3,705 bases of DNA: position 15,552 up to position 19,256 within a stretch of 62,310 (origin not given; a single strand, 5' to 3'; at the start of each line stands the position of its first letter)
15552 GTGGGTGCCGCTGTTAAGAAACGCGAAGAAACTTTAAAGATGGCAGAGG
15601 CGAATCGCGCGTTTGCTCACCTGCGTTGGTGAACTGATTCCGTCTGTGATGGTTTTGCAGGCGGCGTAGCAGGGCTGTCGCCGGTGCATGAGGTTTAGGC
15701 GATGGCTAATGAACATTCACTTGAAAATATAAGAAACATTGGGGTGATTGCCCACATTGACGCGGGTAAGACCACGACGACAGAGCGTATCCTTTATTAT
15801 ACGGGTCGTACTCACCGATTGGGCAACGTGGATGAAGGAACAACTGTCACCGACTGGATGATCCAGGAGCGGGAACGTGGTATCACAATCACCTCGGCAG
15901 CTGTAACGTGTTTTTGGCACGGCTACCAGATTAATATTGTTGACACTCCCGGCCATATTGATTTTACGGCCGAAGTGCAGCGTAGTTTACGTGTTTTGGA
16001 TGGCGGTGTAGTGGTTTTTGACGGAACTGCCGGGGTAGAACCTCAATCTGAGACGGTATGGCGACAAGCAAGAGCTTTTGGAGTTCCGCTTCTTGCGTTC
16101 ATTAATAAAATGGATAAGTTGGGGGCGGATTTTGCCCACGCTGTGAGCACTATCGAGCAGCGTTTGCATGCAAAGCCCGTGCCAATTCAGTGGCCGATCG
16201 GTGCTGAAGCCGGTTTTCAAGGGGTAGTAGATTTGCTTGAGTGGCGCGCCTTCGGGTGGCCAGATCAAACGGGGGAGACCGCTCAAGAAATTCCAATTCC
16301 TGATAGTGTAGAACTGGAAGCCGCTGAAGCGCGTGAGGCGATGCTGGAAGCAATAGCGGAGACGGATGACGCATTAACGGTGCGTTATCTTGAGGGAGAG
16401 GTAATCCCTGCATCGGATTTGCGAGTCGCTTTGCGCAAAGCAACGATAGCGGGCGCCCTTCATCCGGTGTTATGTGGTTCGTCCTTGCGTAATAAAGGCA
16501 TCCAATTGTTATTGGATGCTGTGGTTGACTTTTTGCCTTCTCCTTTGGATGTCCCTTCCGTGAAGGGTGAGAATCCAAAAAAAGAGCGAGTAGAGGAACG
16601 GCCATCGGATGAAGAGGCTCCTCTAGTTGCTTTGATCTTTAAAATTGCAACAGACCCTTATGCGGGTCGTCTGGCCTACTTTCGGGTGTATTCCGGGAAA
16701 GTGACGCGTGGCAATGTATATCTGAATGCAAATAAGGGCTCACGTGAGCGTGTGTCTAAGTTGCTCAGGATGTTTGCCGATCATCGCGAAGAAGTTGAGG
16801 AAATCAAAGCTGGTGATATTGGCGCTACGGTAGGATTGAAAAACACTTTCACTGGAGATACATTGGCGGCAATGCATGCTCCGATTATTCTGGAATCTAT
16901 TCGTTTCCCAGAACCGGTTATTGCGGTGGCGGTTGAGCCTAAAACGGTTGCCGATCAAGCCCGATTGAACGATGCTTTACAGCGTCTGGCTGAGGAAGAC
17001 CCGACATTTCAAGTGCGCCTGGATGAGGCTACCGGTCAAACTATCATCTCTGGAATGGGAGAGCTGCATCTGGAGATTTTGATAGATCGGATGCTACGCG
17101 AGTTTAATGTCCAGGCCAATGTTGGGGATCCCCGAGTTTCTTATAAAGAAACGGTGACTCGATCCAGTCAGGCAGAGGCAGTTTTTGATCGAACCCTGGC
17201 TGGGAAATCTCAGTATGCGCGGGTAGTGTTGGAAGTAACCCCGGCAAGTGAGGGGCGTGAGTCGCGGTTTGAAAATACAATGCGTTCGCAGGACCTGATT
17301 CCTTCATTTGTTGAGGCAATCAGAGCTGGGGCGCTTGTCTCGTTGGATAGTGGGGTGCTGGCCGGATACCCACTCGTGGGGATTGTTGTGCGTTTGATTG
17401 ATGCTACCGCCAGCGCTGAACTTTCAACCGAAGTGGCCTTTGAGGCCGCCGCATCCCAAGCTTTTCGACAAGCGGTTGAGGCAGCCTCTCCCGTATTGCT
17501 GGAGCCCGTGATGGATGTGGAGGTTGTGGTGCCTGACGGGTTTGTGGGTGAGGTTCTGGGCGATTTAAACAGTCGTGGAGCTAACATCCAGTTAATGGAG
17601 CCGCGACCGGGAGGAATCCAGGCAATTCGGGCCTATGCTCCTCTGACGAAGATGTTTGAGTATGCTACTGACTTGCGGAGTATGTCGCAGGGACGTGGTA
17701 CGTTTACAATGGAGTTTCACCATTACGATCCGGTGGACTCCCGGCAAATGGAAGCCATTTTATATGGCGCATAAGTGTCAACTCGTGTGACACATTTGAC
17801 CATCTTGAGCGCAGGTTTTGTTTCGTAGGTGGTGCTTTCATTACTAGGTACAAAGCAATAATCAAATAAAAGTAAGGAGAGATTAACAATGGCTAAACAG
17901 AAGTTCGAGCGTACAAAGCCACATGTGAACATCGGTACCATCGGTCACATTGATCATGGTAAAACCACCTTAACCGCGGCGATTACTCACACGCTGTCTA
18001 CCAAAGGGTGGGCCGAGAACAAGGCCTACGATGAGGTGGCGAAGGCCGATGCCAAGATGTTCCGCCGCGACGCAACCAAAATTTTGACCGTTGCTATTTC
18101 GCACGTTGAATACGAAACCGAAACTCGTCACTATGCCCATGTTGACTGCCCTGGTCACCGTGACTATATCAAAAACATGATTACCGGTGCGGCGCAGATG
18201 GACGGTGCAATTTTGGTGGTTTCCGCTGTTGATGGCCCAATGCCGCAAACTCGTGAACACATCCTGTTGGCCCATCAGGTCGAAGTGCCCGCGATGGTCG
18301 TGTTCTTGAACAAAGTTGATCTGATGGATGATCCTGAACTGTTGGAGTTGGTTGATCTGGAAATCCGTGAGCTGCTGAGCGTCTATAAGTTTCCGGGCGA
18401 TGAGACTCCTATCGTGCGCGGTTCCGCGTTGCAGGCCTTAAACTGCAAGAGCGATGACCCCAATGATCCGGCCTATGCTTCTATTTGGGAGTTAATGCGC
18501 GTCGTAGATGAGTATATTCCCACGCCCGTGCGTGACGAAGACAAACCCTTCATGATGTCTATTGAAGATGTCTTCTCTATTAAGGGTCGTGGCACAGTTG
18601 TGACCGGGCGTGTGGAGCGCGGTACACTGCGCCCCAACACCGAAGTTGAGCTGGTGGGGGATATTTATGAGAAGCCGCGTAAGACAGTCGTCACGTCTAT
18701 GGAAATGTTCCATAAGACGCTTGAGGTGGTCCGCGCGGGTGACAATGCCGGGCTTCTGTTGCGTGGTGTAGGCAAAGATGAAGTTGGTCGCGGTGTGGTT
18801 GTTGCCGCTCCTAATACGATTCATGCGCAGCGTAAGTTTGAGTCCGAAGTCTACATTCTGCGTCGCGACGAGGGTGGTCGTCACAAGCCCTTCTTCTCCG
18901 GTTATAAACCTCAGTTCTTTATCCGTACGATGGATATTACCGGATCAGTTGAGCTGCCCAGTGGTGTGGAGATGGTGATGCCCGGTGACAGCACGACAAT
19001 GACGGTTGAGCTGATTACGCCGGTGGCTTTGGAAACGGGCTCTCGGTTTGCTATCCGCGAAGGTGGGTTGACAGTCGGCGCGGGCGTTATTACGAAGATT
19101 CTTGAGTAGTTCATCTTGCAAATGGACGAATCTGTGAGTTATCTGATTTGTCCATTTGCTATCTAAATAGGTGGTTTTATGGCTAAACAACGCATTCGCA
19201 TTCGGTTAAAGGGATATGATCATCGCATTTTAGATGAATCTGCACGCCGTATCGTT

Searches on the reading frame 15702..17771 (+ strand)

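Call 61: search_protein_families(library=pfam, proteins=[window:15702-17771:+], max_evalue=0.00001)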
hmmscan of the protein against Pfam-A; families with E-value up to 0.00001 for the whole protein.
window:15702-17771:+ (690 aa): 7 families
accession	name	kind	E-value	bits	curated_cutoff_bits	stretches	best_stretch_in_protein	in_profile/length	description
PF00009.33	GTP_EFTU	-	4.4e-63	212.7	26.5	1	8-280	1-188/188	Elongation factor Tu GTP binding domain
PF14492.12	EFG_III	-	1e-31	109.3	27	1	402-475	1-74/75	Elongation Factor G, domain III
PF00679.30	EFG_C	-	2.5e-27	95.2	27.9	1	598-684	1-87/89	Elongation factor G C-terminus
PF03764.24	EFG_IV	-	3.7e-25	88.5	24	1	477-595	1-120/121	Elongation factor G, domain IV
PF22042.2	EF-G_D2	-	3.2e-18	66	27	1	308-389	2-82/84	Elongation factor G domain 2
PF03144.31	GTP_EFTU_D2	-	2.6e-13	50.6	30.3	1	322-389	1-73/73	Elongation factor Tu domain 2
PF16658.11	RF3_C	-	5.6e-07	29.9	40.1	1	410-493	14-97/132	Class II release factor RF3, C-terminal domain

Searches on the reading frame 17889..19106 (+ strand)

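Call 61: search_protein_families(library=pfam, proteins=[window:17889-19106:+], max_evalue=0.00001)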
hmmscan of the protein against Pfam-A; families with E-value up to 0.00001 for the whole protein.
window:17889-19106:+ (406 aa): 3 families
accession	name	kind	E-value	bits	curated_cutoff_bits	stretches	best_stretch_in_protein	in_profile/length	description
PF00009.33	GTP_EFTU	-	1.3e-56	191.7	26.5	1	10-212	1-188/188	Elongation factor Tu GTP binding domain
PF03143.23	GTP_EFTU_D3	-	1.3e-35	122.4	27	1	311-404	2-105/106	Elongation factor Tu C-terminal domain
PF03144.31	GTP_EFTU_D2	-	1.8e-18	67.1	30.3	1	235-305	1-72/73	Elongation factor Tu domain 2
